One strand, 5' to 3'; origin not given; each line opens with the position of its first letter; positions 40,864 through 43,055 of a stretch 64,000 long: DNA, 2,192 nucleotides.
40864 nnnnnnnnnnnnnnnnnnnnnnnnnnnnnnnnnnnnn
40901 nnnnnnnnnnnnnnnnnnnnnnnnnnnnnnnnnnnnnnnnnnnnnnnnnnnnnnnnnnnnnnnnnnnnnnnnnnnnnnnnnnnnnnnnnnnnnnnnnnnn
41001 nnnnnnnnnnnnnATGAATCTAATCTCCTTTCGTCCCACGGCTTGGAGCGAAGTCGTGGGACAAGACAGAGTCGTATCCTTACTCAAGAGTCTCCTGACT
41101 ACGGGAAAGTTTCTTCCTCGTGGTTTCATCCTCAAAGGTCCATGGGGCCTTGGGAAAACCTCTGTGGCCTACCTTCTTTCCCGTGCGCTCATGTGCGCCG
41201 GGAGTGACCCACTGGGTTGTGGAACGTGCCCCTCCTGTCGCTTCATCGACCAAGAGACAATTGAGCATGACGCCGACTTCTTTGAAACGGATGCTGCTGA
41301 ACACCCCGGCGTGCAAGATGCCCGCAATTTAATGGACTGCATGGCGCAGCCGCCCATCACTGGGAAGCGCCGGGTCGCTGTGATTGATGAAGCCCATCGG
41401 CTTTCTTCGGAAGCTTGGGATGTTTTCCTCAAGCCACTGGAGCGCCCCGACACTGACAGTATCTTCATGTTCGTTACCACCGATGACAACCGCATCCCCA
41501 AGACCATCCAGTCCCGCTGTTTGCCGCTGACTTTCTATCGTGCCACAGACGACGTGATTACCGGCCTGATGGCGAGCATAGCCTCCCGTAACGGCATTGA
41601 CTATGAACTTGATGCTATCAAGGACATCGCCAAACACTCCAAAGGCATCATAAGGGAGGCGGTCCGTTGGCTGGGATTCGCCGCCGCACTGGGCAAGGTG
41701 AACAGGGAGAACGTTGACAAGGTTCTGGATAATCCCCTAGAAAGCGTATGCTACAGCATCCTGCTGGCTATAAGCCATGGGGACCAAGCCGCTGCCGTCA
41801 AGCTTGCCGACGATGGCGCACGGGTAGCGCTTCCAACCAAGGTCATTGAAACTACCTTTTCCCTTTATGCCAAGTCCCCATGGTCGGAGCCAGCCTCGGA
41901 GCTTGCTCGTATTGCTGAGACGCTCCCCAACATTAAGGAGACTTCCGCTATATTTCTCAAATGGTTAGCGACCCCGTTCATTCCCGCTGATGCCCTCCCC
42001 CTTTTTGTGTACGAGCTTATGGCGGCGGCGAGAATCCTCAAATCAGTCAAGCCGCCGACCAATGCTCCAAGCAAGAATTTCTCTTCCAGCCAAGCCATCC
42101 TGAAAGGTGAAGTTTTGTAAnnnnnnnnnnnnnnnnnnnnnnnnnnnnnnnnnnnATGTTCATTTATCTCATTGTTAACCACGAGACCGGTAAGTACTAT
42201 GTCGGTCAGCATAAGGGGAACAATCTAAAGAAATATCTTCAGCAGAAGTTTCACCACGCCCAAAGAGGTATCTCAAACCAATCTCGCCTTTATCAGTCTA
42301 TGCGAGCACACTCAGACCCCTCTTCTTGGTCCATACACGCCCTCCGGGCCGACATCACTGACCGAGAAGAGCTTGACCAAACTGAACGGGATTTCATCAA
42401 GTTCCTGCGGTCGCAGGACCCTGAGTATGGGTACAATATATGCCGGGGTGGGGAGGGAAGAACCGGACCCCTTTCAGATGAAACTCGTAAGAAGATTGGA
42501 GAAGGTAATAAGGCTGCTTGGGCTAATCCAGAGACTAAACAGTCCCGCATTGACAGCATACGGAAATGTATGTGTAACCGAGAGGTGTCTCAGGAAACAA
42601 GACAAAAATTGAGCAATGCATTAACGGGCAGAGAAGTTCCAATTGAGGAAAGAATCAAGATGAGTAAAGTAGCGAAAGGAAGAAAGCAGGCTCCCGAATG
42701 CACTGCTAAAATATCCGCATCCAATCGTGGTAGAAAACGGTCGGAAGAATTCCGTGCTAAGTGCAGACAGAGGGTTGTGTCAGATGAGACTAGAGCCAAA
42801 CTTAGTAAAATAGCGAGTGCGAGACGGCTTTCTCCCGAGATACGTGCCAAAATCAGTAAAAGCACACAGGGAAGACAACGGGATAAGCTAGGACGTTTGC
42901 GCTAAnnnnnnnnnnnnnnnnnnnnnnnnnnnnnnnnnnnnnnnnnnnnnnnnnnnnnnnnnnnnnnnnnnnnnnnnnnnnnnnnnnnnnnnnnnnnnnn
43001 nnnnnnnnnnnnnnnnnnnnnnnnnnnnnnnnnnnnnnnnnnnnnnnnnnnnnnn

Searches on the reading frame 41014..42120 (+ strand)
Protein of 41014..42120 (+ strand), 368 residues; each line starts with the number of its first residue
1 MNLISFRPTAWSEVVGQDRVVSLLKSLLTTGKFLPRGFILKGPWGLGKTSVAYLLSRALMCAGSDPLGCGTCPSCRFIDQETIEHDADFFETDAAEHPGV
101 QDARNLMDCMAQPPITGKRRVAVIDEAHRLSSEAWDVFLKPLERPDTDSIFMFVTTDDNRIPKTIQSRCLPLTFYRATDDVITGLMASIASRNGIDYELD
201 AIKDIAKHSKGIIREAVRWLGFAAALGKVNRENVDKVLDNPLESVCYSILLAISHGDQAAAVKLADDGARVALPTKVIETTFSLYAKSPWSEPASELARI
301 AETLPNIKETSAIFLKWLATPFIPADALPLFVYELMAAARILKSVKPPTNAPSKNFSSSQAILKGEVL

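Call 3: search_protein_families(library=pfam, proteins=[window:41014-42120:+], max_evalue=1)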
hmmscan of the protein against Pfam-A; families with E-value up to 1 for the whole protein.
window:41014-42120:+ (368 aa): 10 families
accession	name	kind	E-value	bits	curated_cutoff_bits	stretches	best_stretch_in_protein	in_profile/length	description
PF13177.12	DNA_pol3_delta2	-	2.2e-28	99.7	27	1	17-175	2-158/161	DNA polymerase III, delta subunit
PF05496.18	RuvB_N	-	3.3e-05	24.1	27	1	7-59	2-57/159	Holliday junction DNA helicase RuvB P-loop domain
PF07728.20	AAA_5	-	0.00032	21.2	22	1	38-144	2-92/139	AAA domain (dynein-related subfamily)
PF00004.35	AAA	-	0.0018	19.1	21.2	1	39-169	2-123/131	ATPase family associated with various cellular activities (AAA)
PF04851.21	ResIII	-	0.0065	16.8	22.5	1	111-136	118-144/164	Type III restriction enzyme, res subunit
PF13401.12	AAA_22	-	0.0091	16.8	27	1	39-136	9-102/130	AAA domain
PF13191.12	AAA_16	-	0.017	16.1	32.6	1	13-137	1-151/167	AAA ATPase domain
PF07693.20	KAP_NTPase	-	0.031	14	20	1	38-59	23-44/293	KAP family P-loop domain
PF22608.2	DNAX_ATPase_lid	-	0.1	12.9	27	1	182-217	2-37/49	DNA polymerase III clamp loader subunit, ATPase lid domain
PF00270.35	DEAD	-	0.28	11.4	26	0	116-133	115-132/167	DEAD/DEAH box helicase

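Call 4: search_protein_families(library=phrogs, proteins=[window:41014-42120:+], max_evalue=1)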
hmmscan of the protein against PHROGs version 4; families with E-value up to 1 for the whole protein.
window:41014-42120:+ (368 aa): 7 families
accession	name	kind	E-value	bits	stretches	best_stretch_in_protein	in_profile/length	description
phrog_5846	-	DNA, RNA and nucleotide metabolism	3.4e-46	159.2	1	6-237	10-216/380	clamp loader of DNA polymerase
phrog_168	-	DNA, RNA and nucleotide metabolism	2.6e-21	77.6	1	6-246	15-232/314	clamp loader of DNA polymerase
phrog_11838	-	DNA, RNA and nucleotide metabolism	1.4e-09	38.6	2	88-259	67-241/420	clamp loader of DNA polymerase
phrog_22983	-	unknown function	1.6e-07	32.1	1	99-199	19-118/324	-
phrog_6841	-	unknown function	0.07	13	0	110-154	157-205/470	-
phrog_9172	-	unknown function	0.093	12.5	1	18-59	91-131/509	-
phrog_50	-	DNA, RNA and nucleotide metabolism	0.15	12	1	35-79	369-404/570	DnaC-like helicase loader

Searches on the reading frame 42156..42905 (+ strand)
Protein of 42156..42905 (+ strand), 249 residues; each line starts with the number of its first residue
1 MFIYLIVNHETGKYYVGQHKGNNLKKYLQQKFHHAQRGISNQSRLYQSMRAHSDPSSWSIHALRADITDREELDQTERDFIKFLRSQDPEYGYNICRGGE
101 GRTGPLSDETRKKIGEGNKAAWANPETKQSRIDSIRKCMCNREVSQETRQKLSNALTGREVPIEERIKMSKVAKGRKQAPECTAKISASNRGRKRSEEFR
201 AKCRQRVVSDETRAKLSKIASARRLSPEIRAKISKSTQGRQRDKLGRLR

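Call 3: search_protein_families(library=pfam, proteins=[window:42156-42905:+], max_evalue=1)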
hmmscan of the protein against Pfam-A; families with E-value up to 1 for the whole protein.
window:42156-42905:+ (249 aa): 4 families
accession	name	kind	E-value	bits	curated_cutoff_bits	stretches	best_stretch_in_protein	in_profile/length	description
PF07460.16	NUMOD3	-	1.7e-13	50.7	20.4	1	141-159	1-19/37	NUMOD3 motif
PF01541.30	GIY-YIG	-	0.00069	20.3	22.6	1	2-67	3-61/78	GIY-YIG catalytic domain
PF19835.5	SegE_GIY-YIG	-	0.094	13.4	25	1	2-28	19-45/123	Putative endonuclease segE, GIY-YIG domain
PF09047.15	MEF2_binding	-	0.12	13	27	0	144-156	9-21/35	MEF2 binding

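Call 4: search_protein_families(library=phrogs, proteins=[window:42156-42905:+], max_evalue=1)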
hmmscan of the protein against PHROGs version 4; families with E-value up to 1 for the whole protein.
window:42156-42905:+ (249 aa): 10 families
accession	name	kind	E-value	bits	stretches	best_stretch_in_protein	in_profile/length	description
phrog_314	-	DNA, RNA and nucleotide metabolism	3.9e-25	89.8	3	2-130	180-311/574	homing endonuclease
phrog_7168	-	DNA, RNA and nucleotide metabolism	2.6e-10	41.2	1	2-147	3-143/284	homing endonuclease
phrog_5123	-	DNA, RNA and nucleotide metabolism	0.00019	22.4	1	2-106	3-99/152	homing endonuclease with GIY-YIG motif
phrog_655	-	DNA, RNA and nucleotide metabolism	0.00038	21.5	2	166-235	122-191/343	homing endonuclease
phrog_29037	-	DNA, RNA and nucleotide metabolism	0.0025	18.3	1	106-194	36-120/241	endonuclease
phrog_447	-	other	0.0026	18.6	1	2-29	28-55/148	NAD synthetase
phrog_1709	-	unknown function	0.076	14.4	0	202-224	75-94/96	-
phrog_24910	-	unknown function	0.077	13.8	0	101-156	42-93/169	-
phrog_34066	-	unknown function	0.67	10.9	0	165-201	83-119/143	-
phrog_32884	-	unknown function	0.74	11.3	1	168-221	6-64/71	-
